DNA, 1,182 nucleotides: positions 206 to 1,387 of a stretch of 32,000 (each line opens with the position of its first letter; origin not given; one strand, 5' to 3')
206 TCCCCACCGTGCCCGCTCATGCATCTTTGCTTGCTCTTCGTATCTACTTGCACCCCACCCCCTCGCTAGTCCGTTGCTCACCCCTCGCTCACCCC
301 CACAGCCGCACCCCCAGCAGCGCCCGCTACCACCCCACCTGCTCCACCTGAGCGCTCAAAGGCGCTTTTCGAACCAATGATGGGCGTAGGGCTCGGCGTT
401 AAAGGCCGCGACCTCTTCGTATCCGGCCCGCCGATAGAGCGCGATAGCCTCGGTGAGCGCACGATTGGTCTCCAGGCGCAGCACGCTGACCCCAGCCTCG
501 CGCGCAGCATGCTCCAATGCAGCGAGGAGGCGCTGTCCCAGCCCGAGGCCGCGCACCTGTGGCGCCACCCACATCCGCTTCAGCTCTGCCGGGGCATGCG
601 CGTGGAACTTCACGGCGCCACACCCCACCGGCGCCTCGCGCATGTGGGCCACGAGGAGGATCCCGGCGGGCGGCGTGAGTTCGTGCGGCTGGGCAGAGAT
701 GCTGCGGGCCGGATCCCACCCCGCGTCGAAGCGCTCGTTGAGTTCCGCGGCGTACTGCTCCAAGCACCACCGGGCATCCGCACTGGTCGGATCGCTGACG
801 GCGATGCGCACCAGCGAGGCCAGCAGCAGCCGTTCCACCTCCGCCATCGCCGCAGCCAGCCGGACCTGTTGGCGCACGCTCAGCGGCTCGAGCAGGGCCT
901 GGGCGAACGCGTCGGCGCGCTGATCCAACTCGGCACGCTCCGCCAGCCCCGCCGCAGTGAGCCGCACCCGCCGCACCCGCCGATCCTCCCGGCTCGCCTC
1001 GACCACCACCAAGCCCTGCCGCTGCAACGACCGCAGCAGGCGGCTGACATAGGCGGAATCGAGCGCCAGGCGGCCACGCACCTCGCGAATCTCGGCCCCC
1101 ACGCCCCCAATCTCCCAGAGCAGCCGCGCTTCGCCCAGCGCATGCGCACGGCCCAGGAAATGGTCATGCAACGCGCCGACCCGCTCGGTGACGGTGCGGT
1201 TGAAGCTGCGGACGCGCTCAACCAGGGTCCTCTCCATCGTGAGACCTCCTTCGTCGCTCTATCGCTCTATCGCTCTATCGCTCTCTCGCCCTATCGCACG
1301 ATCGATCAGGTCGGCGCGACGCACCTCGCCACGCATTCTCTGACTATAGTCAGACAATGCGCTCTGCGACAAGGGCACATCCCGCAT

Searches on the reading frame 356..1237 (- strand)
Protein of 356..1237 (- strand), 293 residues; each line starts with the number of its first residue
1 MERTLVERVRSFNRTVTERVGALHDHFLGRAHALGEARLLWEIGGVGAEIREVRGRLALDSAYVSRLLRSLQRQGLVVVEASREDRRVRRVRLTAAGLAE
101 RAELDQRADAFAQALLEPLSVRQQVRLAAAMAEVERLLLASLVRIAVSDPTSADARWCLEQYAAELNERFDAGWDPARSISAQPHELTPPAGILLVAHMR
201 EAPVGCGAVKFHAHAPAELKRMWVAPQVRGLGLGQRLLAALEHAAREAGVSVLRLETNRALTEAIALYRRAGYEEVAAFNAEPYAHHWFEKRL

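Call 41: search_protein_families(library=pfam, proteins=[window:356-1237:-], max_evalue=0.00001)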
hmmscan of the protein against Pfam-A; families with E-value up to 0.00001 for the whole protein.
window:356-1237:- (293 aa): 5 families
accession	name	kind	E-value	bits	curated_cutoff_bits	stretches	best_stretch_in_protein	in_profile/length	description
PF00583.31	Acetyltransf_1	-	5e-15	56.2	20.7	1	165-273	7-116/116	Acetyltransferase (GNAT) family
PF13508.13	Acetyltransf_7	-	5.2e-15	56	27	1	192-275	3-84/84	Acetyltransferase (GNAT) domain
PF13673.13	Acetyltransf_10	-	1.7e-08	34.9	23.6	1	194-277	33-111/128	Acetyltransferase (GNAT) domain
PF12802.13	MarR_2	-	5.3e-07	30.1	27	1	36-87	7-60/61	MarR family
PF13463.12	HTH_27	-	7.1e-07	29.9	22.2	1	36-97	5-68/68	Winged helix DNA-binding domain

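Call 52: find_encoding_contigs(protein=window:356-1237:-, flank=10000, max_places=3)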
Protein window:356-1237:- (293 aa): 2 contigs read that carry it; 2 places shown.
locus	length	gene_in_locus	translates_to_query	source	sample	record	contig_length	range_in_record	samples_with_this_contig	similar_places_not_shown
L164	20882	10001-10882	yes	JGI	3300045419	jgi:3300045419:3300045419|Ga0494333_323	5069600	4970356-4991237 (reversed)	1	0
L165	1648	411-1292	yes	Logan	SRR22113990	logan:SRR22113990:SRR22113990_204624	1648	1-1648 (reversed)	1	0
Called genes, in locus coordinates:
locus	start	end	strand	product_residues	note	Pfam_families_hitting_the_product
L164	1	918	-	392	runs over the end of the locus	PF08448:PAS_4 (weak), PF00512:HisKA, PF02518:HATPase_c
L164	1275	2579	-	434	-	PF01946:Thi4 (faint), PF00890:FAD_binding_2 (weak), PF01266:DAO (weak), PF03486:HI0933_like, PF12831:FAD_oxidored, PF13450:NAD_binding_8 (weak), PF01266:DAO, PF22578:GGR_cat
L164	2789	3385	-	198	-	PF13358:DDE_3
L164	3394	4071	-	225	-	-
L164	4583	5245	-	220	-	PF05891:Methyltransf_PK (faint), PF05401:NodS (weak), PF13489:Methyltransf_23, PF13847:Methyltransf_31, PF08241:Methyltransf_11, PF08242:Methyltransf_12, PF13649:Methyltransf_25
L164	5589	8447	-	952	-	-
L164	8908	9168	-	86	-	-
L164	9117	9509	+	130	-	PF20114:DUF6504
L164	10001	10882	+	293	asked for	PF12802:MarR_2 (weak), PF13463:HTH_27 (weak), PF08445:FR47 (faint), PF00583:Acetyltransf_1, PF13673:Acetyltransf_10, PF13508:Acetyltransf_7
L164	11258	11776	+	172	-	PF13384:HTH_23, PF13518:HTH_28 (weak), PF13551:HTH_29, PF13565:HTH_32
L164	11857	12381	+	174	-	PF13358:DDE_3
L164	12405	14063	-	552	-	PF00005:ABC_tran, PF02463:SMC_N (faint), PF13476:AAA_23 (faint), PF13555:AAA_29 (faint), PF05729:NACHT (faint), PF13191:AAA_16 (faint), PF13304:AAA_21 (faint), PF00005:ABC_tran, +2 more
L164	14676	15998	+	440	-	PF07676:PD40 (faint)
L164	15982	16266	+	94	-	-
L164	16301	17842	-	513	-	PF00004:AAA (faint), PF00072:Response_reg, PF00158:Sigma54_activat, PF14532:Sigma54_activ_2, PF07728:AAA_5, PF25601:AAA_lid_14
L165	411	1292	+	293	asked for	PF12802:MarR_2 (weak), PF13463:HTH_27 (weak), PF08445:FR47 (faint), PF00583:Acetyltransf_1, PF13673:Acetyltransf_10, PF13508:Acetyltransf_7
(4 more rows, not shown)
